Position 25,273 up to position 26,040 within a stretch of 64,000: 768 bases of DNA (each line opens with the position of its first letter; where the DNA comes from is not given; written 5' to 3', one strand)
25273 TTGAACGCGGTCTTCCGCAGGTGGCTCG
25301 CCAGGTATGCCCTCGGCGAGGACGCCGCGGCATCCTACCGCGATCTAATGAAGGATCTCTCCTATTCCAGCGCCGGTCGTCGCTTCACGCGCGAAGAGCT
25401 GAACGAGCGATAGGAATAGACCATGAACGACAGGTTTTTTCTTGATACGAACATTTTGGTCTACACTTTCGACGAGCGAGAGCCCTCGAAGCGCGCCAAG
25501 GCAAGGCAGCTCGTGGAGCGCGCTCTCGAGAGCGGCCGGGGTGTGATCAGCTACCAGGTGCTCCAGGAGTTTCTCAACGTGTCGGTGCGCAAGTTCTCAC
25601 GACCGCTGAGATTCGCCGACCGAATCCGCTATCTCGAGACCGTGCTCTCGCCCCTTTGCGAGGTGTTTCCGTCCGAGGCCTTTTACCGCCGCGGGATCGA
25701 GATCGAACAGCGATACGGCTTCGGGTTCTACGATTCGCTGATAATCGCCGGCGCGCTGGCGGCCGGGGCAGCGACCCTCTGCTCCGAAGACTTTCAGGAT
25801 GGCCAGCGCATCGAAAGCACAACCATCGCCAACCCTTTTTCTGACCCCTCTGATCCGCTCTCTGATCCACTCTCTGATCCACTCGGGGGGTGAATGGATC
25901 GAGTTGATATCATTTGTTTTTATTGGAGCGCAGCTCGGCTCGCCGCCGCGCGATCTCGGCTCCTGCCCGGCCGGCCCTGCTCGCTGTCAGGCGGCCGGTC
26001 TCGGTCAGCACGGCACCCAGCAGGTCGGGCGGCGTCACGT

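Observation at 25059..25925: VapBC toxin-antitoxin cassette bounded by 50-bp direct repeats inserted precisely between the stop of one gene and the start of the next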

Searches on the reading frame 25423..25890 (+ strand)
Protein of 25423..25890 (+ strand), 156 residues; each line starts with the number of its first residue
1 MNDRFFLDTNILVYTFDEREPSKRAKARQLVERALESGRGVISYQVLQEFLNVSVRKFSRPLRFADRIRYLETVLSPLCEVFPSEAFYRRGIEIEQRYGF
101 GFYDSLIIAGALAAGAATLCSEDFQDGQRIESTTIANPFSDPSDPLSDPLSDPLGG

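Call 8: search_protein_families(library=pfam, proteins=[window:25423-25890:+], max_evalue=0.01)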
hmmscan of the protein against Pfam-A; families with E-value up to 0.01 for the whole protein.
window:25423-25890:+ (156 aa): 2 families
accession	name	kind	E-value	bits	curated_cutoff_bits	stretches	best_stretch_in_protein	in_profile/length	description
PF01850.27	PIN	-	4e-13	50.5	23.6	1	6-123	2-111/120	PIN domain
PF13470.12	PIN_3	-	0.00013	23.2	27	1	4-124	1-114/115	PIN domain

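Call 9: find_encoding_contigs(protein=window:25423-25890:+, flank=10000, max_places=10)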
Protein window:25423-25890:+ (156 aa): 1 contig read that carries it; 1 place shown.
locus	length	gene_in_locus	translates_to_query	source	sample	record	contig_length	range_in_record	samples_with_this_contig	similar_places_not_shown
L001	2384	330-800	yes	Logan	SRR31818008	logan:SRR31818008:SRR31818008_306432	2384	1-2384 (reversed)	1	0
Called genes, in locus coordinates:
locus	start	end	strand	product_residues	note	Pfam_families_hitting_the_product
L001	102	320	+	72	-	-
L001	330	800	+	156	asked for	-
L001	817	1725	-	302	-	PF01008:IF-2B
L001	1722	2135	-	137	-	PF00293:NUDIX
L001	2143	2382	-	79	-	?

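Call 13: find_homologous_proteins(query=window:25423-25890:+)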
Query window:25423-25890:+ (156 aa): 1047 proteins with E <= 0.001 among 1623 candidates; the best 120 are listed.
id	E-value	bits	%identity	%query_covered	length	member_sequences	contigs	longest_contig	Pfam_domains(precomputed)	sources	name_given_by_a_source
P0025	4.6e-58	213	73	89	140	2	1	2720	PF01850.28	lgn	-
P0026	4.9e-57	210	72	87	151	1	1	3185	PF01850.28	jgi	-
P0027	1.9e-47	179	60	93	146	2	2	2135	PF01850.28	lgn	-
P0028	3.1e-47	178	60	89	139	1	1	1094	PF01850.28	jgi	jgi:predicted nucleic acid-binding protein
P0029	5.1e-47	178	62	88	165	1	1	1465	PF01850.28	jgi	jgi:predicted nucleic acid-binding protein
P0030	5.4e-47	177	60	89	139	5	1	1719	PF01850.28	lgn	-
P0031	6.5e-47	177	61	91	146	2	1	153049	PF01850.28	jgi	-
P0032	7.9e-47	177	61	90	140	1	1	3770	PF01850.28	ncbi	-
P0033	8.5e-47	177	60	89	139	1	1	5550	PF01850.28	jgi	jgi:predicted nucleic acid-binding protein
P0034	1.3e-46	176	58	89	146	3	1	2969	PF01850.28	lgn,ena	-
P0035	1.6e-46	176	60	89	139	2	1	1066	PF01850.28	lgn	-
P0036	2.0e-46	176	60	89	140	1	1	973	PF01850.28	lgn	-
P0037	2.7e-46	175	63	89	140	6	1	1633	PF01850.28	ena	-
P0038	4.8e-46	174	58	91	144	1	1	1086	PF01850.28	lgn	-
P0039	7.8e-46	174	61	89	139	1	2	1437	PF01850.28,PF13470.13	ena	-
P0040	8.0e-46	174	63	89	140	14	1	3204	PF01850.28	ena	-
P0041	9.0e-46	173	57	94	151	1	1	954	PF01850.28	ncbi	-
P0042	1.0e-45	173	60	90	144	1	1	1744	PF01850.28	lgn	-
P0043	1.1e-45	173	59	89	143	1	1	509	PF01850.28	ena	-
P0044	1.2e-45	173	58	90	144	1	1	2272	PF01850.28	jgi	jgi:predicted nucleic acid-binding protein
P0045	1.3e-45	173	60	89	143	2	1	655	PF01850.28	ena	-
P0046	1.5e-45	173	58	91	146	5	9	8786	PF01850.28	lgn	-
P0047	1.6e-45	173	62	89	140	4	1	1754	PF01850.28,PF13470.13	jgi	-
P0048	1.7e-45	173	63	89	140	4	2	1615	PF01850.28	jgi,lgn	jgi:predicted nucleic acid-binding protein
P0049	1.8e-45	173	60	89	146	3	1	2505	PF01850.28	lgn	-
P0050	3.0e-45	172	62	89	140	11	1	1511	PF01850.28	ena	-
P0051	3.4e-45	172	59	90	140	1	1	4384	PF01850.28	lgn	-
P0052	4.0e-45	171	60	89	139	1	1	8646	PF01850.28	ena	-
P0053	5.9e-45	171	60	89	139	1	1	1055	PF01850.28,PF13470.13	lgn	-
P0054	6.3e-45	171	60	89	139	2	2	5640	PF01850.28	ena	-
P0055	7.9e-45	170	63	89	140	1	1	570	PF01850.28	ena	-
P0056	8.0e-45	170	60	87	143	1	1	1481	PF01850.28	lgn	-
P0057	8.2e-45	170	59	89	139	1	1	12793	PF01850.28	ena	-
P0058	8.2e-45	170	59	89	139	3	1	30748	PF01850.28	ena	-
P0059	8.5e-45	170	60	89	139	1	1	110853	PF01850.28,PF13470.13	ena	-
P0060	8.6e-45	170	61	89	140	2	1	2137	PF01850.28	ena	-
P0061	9.4e-45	170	59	89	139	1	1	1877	PF01850.28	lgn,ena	-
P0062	9.4e-45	170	59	89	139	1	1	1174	PF01850.28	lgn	-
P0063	1.0e-44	170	60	89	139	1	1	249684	PF01850.28,PF13470.13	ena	-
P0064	1.1e-44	170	60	89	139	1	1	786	PF01850.28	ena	-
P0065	1.3e-44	170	61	89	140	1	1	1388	PF01850.28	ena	-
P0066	1.4e-44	170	59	90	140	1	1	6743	PF01850.28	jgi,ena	-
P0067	1.5e-44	169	62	89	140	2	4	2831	PF01850.28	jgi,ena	-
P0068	1.9e-44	169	60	89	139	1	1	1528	PF01850.28,PF13470.13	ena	-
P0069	2.3e-44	169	59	88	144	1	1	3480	PF01850.28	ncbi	-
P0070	2.4e-44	169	59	89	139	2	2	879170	PF01850.28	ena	-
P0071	2.8e-44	169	58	89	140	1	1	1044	PF01850.28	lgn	-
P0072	3.0e-44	169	61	89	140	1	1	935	PF01850.28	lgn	-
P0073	3.0e-44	169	58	87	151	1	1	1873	PF01850.28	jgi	jgi:predicted nucleic acid-binding protein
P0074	3.7e-44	168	60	89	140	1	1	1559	PF01850.28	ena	-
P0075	5.0e-44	168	58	90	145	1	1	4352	PF01850.28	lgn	-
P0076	1.1e-43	167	60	89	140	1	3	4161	PF01850.28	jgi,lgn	-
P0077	1.2e-43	167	59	89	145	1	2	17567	PF01850.28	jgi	jgi:predicted nucleic acid-binding protein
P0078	1.2e-43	167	61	88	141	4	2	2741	PF01850.28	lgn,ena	-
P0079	1.4e-43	166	61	90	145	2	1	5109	PF01850.28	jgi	jgi:predicted nucleic acid-binding protein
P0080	1.4e-43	166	58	89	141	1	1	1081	PF01850.28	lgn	-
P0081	1.5e-43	166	58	89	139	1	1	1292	PF01850.28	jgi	jgi:predicted nucleic acid-binding protein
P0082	1.6e-43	166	60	89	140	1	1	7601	PF01850.28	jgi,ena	jgi:predicted nucleic acid-binding protein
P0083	2.3e-43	166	58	89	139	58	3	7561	PF01850.28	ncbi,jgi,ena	-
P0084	2.3e-43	166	58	89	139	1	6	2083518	PF01850.28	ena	-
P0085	2.4e-43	166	58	89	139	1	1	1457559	PF01850.28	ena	-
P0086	2.4e-43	166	58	89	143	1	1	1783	PF01850.28,PF13470.13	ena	-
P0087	2.7e-43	165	58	89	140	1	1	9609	PF01850.28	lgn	-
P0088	3.2e-43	165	60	89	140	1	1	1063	PF01850.28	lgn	-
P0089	3.3e-43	165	60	89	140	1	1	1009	PF01850.28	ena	-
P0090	3.9e-43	165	55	89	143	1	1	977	PF01850.28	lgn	-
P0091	5.0e-43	165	55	89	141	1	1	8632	PF01850.28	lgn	-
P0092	5.2e-43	164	58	90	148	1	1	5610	PF01850.28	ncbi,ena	-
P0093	7.7e-43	164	58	90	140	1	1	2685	PF01850.28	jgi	jgi:predicted nucleic acid-binding protein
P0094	7.7e-43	164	56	88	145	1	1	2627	PF01850.28,PF13470.13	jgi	-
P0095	8.1e-43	164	55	90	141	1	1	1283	PF01850.28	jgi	jgi:predicted nucleic acid-binding protein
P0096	8.3e-43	164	58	89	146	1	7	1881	PF01850.28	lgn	-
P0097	1.0e-42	164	58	87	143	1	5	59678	PF01850.28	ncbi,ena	-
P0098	1.3e-42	163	58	89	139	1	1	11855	PF01850.28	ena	-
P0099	1.5e-42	163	59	89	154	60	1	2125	PF01850.28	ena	-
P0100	1.7e-42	163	58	89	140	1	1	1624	PF01850.28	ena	-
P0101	1.8e-42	163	58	89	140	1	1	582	PF01850.28,PF13470.13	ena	-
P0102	2.2e-42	162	56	89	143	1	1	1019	PF01850.28,PF13470.13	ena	-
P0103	2.2e-42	162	57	89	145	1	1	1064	PF01850.28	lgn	-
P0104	2.4e-42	162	56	89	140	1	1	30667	PF01850.28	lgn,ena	-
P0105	2.6e-42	162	61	89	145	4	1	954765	PF01850.28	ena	-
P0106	2.8e-42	162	59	89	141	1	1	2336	PF01850.28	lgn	-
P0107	3.2e-42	162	55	88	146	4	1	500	PF01850.28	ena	-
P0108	4.2e-42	162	59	89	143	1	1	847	PF01850.28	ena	-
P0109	4.4e-42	161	57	90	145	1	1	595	PF01850.28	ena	-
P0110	4.8e-42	161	55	92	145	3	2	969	PF01850.28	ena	-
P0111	5.1e-42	161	58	88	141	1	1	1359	PF01850.28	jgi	-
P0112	5.6e-42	161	55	88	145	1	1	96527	PF01850.28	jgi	-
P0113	5.8e-42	161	58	89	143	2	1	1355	PF01850.28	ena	-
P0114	6.1e-42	161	58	89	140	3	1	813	PF01850.28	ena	-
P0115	6.6e-42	161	57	87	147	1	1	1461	PF01850.28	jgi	-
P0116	7.0e-42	161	51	91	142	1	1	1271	PF01850.28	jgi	-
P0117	7.3e-42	161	55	88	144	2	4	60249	PF01850.28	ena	-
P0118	8.0e-42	161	57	88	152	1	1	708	PF01850.28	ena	-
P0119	8.1e-42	161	56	92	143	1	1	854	PF01850.28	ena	-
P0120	8.8e-42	161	56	88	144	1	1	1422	PF01850.28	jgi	jgi:predicted nucleic acid-binding protein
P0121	9.9e-42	160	54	92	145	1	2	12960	PF01850.28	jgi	jgi:predicted nucleic acid-binding protein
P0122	9.9e-42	160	56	88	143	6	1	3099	PF01850.28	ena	-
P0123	1.2e-41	160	57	88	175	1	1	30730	PF01850.28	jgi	jgi:predicted nucleic acid-binding protein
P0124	1.5e-41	160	57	88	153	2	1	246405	PF01850.28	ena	-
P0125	1.6e-41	160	57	89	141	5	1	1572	PF01850.28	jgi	-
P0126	1.7e-41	160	55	88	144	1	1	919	PF01850.28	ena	-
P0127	1.9e-41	159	57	88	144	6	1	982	PF01850.28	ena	-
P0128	2.2e-41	159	53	88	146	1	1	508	PF01850.28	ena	-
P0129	2.5e-41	159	55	88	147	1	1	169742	PF01850.28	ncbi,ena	-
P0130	2.6e-41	159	55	89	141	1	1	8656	PF01850.28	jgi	-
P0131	2.6e-41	159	55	89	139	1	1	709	PF01850.28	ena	-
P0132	2.8e-41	159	56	90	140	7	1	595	PF01850.28,PF13470.13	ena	-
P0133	2.9e-41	159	58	89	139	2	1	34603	PF01850.28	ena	-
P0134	3.0e-41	159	54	90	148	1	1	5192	PF01850.28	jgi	jgi:predicted nucleic acid-binding protein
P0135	3.3e-41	159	57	90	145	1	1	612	PF01850.28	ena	-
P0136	3.6e-41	159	59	90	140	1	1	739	PF01850.28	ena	-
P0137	3.8e-41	158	57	89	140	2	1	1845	PF01850.28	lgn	-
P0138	4.1e-41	158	55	90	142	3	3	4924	PF01850.28,PF13470.13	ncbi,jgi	-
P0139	4.6e-41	158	52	89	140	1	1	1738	PF01850.28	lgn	-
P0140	5.4e-41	158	55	88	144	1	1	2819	PF01850.28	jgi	jgi:predicted nucleic acid-binding protein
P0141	6.2e-41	158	57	89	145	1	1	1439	PF01850.28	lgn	-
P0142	6.9e-41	158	54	90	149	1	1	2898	PF01850.28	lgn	-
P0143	7.1e-41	158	55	89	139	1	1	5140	PF01850.28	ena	-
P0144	7.4e-41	158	55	88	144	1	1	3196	PF01850.28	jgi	jgi:predicted nucleic acid-binding protein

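Call 23: find_encoding_contigs(protein=P0025, flank=5000, max_places=4)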
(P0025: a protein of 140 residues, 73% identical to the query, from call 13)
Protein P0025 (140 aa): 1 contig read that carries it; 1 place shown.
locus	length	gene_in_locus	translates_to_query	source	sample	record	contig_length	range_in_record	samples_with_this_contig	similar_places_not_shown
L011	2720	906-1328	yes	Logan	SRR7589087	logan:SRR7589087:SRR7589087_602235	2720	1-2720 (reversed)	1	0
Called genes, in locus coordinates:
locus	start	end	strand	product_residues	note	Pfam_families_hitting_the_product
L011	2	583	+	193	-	?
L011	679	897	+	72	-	-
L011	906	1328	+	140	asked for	PF01850:PIN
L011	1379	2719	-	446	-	?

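Call 24: find_encoding_contigs(protein=P0026, flank=5000, max_places=4)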
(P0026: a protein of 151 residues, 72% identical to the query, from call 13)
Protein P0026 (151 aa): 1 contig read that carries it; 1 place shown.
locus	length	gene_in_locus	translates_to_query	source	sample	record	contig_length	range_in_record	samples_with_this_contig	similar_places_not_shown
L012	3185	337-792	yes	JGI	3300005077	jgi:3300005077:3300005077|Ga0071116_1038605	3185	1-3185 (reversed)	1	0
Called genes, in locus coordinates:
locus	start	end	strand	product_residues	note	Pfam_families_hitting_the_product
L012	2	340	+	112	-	?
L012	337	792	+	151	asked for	PF01850:PIN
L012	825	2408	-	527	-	PF17517:IgGFc_binding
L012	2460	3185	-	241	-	?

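Call 45: search_protein_families(library=ncbifam, proteins=[window:25423-25890:+], max_evalue=1)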
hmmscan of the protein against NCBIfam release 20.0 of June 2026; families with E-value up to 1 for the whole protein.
window:25423-25890:+ (156 aa): 1 family
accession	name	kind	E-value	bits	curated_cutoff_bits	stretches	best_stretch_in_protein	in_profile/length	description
TIGR00028.1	Mtu_PIN_fam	subfamily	0.00016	21.9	73.6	1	5-76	3-75/143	TA system VapC family ribonuclease toxin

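Call 53: find_encoding_contigs(protein=P0031, flank=2500, max_places=2)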
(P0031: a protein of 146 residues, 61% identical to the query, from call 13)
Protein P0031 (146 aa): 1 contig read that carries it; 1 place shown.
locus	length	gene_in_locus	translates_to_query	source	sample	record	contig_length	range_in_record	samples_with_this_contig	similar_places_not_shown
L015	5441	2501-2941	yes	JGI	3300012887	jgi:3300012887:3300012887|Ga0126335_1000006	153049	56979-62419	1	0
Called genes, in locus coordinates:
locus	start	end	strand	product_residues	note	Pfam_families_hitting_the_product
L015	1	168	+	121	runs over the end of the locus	PF01381:HTH_3, PF12844:HTH_19 (weak)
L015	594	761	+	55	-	-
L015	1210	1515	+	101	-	-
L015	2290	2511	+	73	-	-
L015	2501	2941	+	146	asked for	PF01850:PIN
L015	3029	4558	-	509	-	PF13541:ChlI, PF05496:RuvB_N (faint), PF01078:Mg_chelatase, PF07728:AAA_5, PF00493:MCM (weak), PF13335:Mg_chelatase_C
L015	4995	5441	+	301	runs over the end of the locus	PF03331:LpxC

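Call 54: find_encoding_contigs(protein=P0063, flank=2500, max_places=2)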
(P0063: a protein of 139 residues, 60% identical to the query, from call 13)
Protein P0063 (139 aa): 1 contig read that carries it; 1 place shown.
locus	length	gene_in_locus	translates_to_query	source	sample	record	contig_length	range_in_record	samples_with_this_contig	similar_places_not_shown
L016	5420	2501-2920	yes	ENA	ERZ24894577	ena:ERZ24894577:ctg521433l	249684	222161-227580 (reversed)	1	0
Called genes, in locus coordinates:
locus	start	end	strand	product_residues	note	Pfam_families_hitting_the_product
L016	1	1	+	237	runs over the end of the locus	PF01728:FtsJ (weak), PF13489:Methyltransf_23, PF13847:Methyltransf_31, PF08241:Methyltransf_11, PF08242:Methyltransf_12, PF13649:Methyltransf_25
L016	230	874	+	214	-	PF13527:Acetyltransf_9 (faint), PF00583:Acetyltransf_1, PF13673:Acetyltransf_10, PF13508:Acetyltransf_7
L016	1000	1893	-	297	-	PF01073:3Beta_HSD, PF01370:Epimerase, PF04321:RmlD_sub_bind (weak), PF16363:GDP_Man_Dehyd, PF13460:NAD_binding_10, PF02719:Polysacc_synt_2 (weak), PF07993:NAD_binding_4 (weak)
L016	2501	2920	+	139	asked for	PF01850:PIN, PF13470:PIN_3 (weak)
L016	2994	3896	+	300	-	PF00701:DHDPS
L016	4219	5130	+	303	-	PF13522:GATase_6, PF13537:GATase_7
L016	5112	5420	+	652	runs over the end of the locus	PF01493:GXGXG, PF01645:Glu_synthase, PF00478:IMPDH (weak), PF01070:FMN_dh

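Call 55: find_encoding_contigs(protein=P0058, flank=2500, max_places=2)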
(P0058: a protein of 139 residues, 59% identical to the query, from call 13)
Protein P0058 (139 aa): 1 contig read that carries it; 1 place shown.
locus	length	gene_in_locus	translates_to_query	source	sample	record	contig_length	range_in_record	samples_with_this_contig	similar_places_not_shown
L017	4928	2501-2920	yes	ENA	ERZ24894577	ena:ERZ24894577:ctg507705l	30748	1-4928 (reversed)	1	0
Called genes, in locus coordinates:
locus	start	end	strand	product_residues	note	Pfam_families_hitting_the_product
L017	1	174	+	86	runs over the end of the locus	PF09360:zf-CDGSH (weak)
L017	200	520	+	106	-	-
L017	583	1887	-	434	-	PF00120:Gln-synt_C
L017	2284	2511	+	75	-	-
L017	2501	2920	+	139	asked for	PF01850:PIN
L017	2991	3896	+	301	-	PF00701:DHDPS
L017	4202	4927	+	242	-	?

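Call 68: find_related_loci(query=A2, collection=metagenome_contigs, flank=2000)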
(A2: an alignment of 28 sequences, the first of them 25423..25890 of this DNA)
Query A2 (156 aa) in metagenome_contigs; peptide patterns used: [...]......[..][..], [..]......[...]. (x = any residue, [..] = any of these).
600 stretches matched a pattern (row limit reached: there are more); 541 encode a relative of the query (tblastn E <= 1e-3); the best 80 are kept; 80 distinct loci.
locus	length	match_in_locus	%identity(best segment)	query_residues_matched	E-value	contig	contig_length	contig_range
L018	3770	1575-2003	60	1-143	2e-54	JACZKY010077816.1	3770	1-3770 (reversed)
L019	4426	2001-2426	61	1-142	3e-54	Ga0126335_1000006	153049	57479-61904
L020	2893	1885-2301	61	1-139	9e-53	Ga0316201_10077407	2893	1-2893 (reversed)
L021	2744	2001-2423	57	1-141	3e-52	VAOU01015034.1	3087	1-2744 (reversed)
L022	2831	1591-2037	60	1-145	3e-52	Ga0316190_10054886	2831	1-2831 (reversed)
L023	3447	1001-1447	58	1-145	2e-51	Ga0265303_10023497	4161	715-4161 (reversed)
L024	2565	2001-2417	60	1-139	1e-51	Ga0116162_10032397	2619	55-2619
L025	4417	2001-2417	58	1-139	4e-51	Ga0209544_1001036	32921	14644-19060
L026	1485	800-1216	60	1-139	2e-52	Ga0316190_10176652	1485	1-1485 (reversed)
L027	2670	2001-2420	59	1-140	5e-50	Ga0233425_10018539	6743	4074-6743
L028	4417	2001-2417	58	1-139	7e-50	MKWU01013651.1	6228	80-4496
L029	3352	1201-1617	56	1-139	7e-50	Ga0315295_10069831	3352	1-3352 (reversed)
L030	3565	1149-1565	56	1-139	2e-49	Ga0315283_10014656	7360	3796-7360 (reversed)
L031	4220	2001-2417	57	1-139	2e-49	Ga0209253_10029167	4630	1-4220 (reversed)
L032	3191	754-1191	54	1-146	2e-49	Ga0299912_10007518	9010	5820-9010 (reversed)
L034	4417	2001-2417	54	1-139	4e-46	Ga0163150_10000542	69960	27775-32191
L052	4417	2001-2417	54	1-139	7e-47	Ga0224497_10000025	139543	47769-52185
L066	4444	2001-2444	49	1-148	2e-45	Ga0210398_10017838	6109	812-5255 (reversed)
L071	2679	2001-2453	47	1-151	4e-45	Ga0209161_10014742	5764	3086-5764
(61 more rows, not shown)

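Call 79: search_protein_families(library=pfam, proteins=[L066:1291-1557:+, L034:391-1746:+, L052:2572-4344:-, L034:3610-4035:-, L034:4035-4367:-, L034:2852-3451:+, L066:2901-3491:+, L052:562-1203:+, L066:580-1188:-, L052:9-428:+], max_evalue=0.01)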
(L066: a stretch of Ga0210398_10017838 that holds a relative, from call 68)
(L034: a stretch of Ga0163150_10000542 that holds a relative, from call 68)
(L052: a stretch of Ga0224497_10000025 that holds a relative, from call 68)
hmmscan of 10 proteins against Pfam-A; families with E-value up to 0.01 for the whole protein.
L066:1291-1557:+ (89 aa): 0 families

L034:391-1746:+ (452 aa): 2 families
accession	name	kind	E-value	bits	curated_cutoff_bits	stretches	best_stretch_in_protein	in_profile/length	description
PF06968.18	BATS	-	1.6e-16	60.7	22.2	1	311-438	1-88/88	Biotin and Thiamin Synthesis associated domain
PF04055.27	Radical_SAM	-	1.8e-11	44.9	29.5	1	135-277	3-149/166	Radical SAM superfamily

L052:2572-4344:- (591 aa): 29 families (the best 25 are shown)
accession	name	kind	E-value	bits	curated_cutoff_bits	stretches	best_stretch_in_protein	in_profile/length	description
PF00005.33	ABC_tran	-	1.1e-47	162.5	25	2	266-396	2-137/137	ABC transporter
PF12848.13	ABC_tran_Xtn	-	2.3e-26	92.2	25.9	1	154-237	1-85/85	ABC transporter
PF13304.12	AAA_21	-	7.9e-16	59.4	27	3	358-427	228-303/304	AAA domain, putative AbiEii toxin, Type IV TA system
PF02463.25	SMC_N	-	4e-11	43.2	40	0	3-18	29-44/220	RecF/RecN/SMC N terminal domain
PF16326.10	ABC_tran_CTD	-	2.1e-08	34.7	32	1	519-580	7-68/69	ABC transporter C-terminal domain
PF13191.12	AAA_16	-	4.5e-08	34.2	32.6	1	274-407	23-153/167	AAA ATPase domain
PF13401.12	AAA_22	-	1.2e-07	32.5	27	0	3-43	10-33/130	AAA domain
PF13175.12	AAA_15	-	2.6e-07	31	32.1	0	279-563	27-217/374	AAA ATPase domain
PF13555.12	AAA_29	-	5.9e-07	29.6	27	1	265-295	12-42/61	P-loop containing region of AAA domain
PF03193.22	RsgA_GTPase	-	4.8e-06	27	30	0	272-302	104-133/174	RsgA GTPase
PF05729.18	NACHT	-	3.6e-05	24.1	26.7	0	277-299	2-24/167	NACHT domain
PF00004.35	AAA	-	4.1e-05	24.5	21.2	0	2-24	2-24/131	ATPase family associated with various cellular activities (AAA)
PF13604.12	AAA_30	-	0.00012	22.3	27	0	277-313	20-55/191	AAA domain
PF01926.29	MMR_HSR1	-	0.00014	22.4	21.9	0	277-297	1-21/113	50S ribosome-binding GTPase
PF13479.12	AAA_24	-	0.00016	22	27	0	275-300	2-27/195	AAA domain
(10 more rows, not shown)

L034:3610-4035:- (142 aa): 1 family
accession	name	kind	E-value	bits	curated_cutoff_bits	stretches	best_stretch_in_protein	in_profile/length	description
PF01850.27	PIN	-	1.2e-06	29.6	23.6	1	3-132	2-118/120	PIN domain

L034:4035-4367:- (111 aa): 0 families

L034:2852-3451:+ (200 aa): 1 family
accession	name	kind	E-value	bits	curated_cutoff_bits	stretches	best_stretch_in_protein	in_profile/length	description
PF11846.14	Wzy_C_2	-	0.0099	16.3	28.5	0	24-98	54-130/191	Virulence factor membrane-bound polymerase, C-terminal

L066:2901-3491:+ (197 aa): 0 families

L052:562-1203:+ (214 aa): 1 family
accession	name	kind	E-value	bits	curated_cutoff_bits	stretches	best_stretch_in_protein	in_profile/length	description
PF02517.21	Rce1-like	-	4.2e-14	53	22.4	1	108-200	4-93/93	Type II CAAX prenyl endopeptidase Rce1-like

L066:580-1188:- (203 aa): 0 families

L052:9-428:+ (140 aa): 0 families
